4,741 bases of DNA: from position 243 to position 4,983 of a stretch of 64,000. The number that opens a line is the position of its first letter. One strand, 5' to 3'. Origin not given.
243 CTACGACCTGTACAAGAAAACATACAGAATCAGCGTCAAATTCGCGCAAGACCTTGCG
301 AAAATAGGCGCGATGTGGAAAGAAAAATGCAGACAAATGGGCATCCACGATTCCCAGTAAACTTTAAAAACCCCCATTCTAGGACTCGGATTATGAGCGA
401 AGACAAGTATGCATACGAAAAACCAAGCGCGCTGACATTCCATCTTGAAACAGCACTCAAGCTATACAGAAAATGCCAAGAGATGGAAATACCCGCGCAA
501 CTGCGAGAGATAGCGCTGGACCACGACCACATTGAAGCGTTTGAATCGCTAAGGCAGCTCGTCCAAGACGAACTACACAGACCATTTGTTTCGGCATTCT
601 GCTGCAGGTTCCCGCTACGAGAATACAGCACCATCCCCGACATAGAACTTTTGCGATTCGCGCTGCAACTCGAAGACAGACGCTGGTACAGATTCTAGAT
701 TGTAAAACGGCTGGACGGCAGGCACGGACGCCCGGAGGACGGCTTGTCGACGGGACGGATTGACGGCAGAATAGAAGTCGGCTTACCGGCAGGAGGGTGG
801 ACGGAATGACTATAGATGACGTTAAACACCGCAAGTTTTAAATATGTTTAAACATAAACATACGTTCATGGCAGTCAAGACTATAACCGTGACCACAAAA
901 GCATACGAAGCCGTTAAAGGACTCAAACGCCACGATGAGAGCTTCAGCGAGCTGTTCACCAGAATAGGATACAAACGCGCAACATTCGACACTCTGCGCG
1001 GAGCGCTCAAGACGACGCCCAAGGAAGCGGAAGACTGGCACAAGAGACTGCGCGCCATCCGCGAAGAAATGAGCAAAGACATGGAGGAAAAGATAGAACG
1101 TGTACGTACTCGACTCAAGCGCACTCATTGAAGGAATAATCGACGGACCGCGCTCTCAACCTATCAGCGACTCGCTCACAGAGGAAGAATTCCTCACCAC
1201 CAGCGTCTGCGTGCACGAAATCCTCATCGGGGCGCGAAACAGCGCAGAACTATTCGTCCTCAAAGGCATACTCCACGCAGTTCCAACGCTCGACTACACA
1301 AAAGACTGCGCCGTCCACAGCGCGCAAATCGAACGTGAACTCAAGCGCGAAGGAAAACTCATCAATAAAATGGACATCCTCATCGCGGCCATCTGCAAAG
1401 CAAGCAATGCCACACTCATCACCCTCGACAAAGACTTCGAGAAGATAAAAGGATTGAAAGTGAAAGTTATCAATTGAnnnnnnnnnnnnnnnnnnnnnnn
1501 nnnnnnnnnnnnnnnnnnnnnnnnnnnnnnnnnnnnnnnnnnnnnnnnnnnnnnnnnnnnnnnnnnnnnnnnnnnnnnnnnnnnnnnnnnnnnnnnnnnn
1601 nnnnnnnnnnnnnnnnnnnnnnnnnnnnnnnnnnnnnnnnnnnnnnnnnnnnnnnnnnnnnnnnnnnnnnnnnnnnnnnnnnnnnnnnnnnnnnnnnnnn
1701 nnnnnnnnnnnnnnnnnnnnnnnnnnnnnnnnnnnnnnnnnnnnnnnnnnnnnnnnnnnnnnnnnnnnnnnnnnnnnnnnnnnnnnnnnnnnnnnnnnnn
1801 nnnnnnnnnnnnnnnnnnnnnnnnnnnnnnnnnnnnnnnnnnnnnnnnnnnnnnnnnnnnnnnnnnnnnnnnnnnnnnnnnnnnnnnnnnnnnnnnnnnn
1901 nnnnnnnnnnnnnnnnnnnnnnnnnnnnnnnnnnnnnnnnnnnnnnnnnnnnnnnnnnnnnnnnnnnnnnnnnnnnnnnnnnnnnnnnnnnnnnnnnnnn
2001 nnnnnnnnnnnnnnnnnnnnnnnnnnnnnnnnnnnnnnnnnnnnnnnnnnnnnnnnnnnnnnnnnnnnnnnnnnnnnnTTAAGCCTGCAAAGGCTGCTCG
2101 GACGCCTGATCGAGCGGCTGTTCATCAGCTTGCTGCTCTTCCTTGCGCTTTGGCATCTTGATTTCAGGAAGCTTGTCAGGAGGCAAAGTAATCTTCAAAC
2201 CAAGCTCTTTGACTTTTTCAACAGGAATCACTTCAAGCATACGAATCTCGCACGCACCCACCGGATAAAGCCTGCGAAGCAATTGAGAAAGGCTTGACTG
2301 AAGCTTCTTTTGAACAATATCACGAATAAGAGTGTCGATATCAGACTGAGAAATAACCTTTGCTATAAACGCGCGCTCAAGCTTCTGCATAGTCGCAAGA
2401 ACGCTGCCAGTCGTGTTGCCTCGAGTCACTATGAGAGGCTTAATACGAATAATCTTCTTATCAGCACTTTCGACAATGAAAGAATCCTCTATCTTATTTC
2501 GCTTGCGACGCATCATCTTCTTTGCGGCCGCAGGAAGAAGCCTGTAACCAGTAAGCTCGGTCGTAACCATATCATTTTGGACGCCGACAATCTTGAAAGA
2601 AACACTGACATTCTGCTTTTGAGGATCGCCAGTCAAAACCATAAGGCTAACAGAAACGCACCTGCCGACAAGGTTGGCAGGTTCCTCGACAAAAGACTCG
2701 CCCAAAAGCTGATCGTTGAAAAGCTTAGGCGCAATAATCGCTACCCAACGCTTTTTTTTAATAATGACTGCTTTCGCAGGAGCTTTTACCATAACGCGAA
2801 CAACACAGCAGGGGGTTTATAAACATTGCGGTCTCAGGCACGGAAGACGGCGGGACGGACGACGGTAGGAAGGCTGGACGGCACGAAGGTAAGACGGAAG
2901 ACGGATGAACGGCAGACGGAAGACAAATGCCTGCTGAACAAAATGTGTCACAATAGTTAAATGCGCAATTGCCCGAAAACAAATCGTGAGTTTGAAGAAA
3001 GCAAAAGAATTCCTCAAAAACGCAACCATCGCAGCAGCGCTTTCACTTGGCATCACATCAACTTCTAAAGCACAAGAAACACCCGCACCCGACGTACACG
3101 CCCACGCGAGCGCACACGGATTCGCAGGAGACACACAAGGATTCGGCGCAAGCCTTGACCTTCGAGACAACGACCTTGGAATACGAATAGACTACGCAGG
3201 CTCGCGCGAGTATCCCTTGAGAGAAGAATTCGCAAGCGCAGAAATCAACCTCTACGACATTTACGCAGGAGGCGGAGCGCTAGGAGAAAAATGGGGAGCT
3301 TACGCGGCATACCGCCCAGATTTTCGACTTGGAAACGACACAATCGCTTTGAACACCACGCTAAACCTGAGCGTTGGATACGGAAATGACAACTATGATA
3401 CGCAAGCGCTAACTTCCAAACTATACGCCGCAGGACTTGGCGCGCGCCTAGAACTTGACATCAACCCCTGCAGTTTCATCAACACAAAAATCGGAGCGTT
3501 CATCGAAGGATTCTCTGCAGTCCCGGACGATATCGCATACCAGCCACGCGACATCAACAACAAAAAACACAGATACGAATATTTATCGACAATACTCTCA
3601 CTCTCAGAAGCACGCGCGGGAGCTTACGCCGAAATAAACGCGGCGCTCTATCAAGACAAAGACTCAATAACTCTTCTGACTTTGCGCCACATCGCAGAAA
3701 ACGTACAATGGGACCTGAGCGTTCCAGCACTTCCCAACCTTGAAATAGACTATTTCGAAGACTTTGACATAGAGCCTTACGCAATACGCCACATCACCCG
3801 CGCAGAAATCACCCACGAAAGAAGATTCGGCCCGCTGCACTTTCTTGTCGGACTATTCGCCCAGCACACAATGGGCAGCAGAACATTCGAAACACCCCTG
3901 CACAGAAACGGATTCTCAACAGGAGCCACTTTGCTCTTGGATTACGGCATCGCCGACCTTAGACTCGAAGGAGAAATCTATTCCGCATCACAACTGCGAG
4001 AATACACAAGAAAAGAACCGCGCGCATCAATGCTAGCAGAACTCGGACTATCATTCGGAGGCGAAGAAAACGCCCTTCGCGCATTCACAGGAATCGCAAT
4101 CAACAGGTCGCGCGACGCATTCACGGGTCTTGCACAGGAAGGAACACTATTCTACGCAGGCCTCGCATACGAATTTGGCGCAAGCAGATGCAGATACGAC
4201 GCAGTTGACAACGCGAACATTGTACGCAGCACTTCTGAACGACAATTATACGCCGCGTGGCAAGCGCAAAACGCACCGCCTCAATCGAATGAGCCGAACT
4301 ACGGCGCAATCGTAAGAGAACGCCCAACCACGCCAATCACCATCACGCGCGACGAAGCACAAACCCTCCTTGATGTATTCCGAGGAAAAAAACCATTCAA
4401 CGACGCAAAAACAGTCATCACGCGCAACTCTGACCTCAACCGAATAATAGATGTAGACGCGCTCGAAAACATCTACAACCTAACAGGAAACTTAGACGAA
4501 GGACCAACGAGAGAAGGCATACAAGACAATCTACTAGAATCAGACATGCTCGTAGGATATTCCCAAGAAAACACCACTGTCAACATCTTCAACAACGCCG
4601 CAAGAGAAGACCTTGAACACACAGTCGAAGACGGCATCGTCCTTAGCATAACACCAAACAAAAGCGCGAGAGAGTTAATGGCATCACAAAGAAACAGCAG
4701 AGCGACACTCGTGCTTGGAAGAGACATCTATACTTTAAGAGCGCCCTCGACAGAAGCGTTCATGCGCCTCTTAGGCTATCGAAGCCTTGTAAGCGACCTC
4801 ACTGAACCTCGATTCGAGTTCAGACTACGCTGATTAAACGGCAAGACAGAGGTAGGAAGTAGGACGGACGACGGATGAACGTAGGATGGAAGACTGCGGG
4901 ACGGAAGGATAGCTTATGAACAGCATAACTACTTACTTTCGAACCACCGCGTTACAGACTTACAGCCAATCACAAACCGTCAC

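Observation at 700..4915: A recurring purine-rich GGACGG repeat family occurs in three neighbouring intergenic regions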

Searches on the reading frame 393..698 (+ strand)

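Call 10: search_protein_families(library=pfam, proteins=[window:393-698:+], max_evalue=0.01)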
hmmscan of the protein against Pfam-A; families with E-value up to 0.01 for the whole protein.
window:393-698:+ (101 aa): 0 families

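Call 59: search_protein_families(library=pfam, proteins=[window:393-698:+], max_evalue=0.1)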
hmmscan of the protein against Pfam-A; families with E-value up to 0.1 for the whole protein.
window:393-698:+ (101 aa): 0 families

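Call 60: search_protein_families(library=ncbifam, proteins=[window:393-698:+], max_evalue=0.1)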
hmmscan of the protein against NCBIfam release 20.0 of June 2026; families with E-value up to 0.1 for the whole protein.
window:393-698:+ (101 aa): 1 family
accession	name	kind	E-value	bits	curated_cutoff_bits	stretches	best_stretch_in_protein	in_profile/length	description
NF005053.0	PRK06462.1-3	equivalog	0.056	13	322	1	13-62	24-73/274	asparagine synthetase A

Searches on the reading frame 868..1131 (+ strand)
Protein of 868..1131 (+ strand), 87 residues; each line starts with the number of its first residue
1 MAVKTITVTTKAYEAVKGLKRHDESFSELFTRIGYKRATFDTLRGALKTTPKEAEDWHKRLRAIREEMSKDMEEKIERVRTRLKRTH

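Call 10: search_protein_families(library=pfam, proteins=[window:868-1131:+], max_evalue=0.01)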
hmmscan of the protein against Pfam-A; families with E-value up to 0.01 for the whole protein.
window:868-1131:+ (87 aa): 2 families
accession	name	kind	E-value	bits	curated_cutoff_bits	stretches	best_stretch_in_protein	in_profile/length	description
PF02697.20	VAPB_antitox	-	4.8e-09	37.3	27.9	1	4-68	1-68/69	Putative antitoxin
PF19827.4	DUF6308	-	0.0083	16.4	27.3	0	2-64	45-106/193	Family of unknown function (DUF6308)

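Call 89: search_solved_structures(query=window:868-1131:+, max_evalue=1)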
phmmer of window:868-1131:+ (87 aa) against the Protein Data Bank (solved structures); distinct sequences matched with E-value up to 1: 19.
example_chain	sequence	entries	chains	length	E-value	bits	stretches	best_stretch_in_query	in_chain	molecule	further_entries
6vfj_B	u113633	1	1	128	0.024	18.1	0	27-60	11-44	I53_dn5B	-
8eqs_C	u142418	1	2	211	0.087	16.3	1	32-80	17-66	Apolipoprotein A-I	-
7kjr_C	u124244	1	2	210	0.1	16.1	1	32-80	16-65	Apolipoprotein A-I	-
2fl1_A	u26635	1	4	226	0.1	16.1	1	23-72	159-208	Red fluorescent protein zoanRFP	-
6vl6_B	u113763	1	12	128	0.11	16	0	27-61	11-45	T33_dn2B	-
2icr_A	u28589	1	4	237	0.11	16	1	23-72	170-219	Red fluorescent protein zoanRFP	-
6v8e_A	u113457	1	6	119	0.23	15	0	27-77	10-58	Designed protein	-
6vfh_A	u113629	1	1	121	0.25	14.9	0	27-77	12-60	T33_dn10A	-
6vfi_B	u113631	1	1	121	0.26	14.8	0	27-77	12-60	O43_dn18B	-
8ur7_A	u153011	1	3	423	0.37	14.3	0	26-60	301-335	Trimer head HA,Hemagglutinin HA1 chain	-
9gzg_A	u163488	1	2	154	0.41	14.2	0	26-80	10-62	Engineered CTPR protein with glutamic acids for conductivity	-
3r2p_A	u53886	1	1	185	0.52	13.8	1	38-80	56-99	Apolipoprotein A-I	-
8ur5_A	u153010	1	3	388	0.54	13.8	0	27-60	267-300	Trimer head HA,Hemagglutinin HA1 chain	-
1av1_A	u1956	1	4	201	0.7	13.4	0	38-80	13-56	APOLIPOPROTEIN A-I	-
4v6m_A0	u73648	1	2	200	0.7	13.4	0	38-80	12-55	Apolipoprotein A-I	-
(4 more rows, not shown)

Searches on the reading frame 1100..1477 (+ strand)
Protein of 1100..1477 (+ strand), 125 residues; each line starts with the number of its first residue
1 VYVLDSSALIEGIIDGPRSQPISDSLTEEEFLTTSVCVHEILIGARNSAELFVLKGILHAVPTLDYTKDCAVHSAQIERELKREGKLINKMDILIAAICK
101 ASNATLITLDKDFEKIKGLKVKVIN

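Call 10: search_protein_families(library=pfam, proteins=[window:1100-1477:+], max_evalue=0.01)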
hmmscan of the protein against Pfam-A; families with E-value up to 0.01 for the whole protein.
window:1100-1477:+ (125 aa): 2 families
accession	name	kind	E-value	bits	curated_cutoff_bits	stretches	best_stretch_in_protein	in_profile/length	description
PF01850.27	PIN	-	2.8e-15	57.4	23.6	1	2-118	1-119/120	PIN domain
PF18480.7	DUF5615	-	0.0041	17.4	23.8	1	87-117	32-62/110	Domain of unknown function (DUF5615)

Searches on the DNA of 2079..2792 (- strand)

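Call 79: search_rna_families(sources=[L098, L095, L014], threshold=gathering)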
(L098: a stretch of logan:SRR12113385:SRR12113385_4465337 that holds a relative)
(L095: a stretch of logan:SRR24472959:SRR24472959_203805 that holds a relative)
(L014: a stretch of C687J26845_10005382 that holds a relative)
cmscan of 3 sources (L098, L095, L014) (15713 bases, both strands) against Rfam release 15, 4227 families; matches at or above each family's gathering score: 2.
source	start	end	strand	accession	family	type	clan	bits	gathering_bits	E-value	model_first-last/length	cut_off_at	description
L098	1444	1553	+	RF00005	tRNA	Gene; tRNA;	CL00001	54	29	2e-09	1-71/71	no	tRNA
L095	2710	2823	-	RF00005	tRNA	Gene; tRNA;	CL00001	52.3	29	5.8e-09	1-71/71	no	tRNA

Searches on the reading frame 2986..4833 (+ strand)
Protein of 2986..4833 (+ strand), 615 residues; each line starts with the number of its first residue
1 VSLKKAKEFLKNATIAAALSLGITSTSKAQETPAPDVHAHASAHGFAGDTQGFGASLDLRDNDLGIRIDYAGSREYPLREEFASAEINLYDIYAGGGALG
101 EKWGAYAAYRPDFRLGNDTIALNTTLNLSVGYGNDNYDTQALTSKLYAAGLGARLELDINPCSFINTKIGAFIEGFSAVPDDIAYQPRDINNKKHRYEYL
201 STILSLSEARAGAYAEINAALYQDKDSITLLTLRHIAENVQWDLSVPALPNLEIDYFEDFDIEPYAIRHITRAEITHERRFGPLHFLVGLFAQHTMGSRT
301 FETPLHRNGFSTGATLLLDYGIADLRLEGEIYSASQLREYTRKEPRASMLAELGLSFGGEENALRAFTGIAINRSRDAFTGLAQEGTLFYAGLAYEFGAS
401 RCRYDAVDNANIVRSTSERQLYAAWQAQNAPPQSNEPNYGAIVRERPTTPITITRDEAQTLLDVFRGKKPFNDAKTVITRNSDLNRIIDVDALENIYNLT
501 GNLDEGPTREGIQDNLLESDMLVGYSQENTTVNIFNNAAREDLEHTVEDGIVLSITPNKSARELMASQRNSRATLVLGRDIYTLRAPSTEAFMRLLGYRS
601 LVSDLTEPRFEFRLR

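Call 10: search_protein_families(library=pfam, proteins=[window:2986-4833:+], max_evalue=0.01)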
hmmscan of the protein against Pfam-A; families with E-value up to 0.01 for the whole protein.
window:2986-4833:+ (615 aa): 0 families

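Call 60: search_protein_families(library=ncbifam, proteins=[window:2986-4833:+], max_evalue=0.1)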
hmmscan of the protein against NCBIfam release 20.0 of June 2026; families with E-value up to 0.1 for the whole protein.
window:2986-4833:+ (615 aa): 0 families

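Call 77: find_homologous_proteins(query=window:2986-4833:+, max_evalue=1e-10)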
Query window:2986-4833:+ (615 aa): 2 proteins with E <= 1e-10 among 8000 candidates.
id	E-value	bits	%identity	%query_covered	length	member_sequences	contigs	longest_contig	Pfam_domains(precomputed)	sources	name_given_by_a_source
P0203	0.0e+0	1376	100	100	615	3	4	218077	-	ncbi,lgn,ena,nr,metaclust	ncbi:hypothetical protein J4219_04075 [Candidatus Woesearchaeota archaeon]|nr:hypothetical protein [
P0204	4.6e-281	952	70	100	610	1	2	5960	-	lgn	-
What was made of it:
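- Tried and rejected: The homologue search for the 615-aa protein found only itself and the L095 protein, so it yielded no further instances (call 77).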
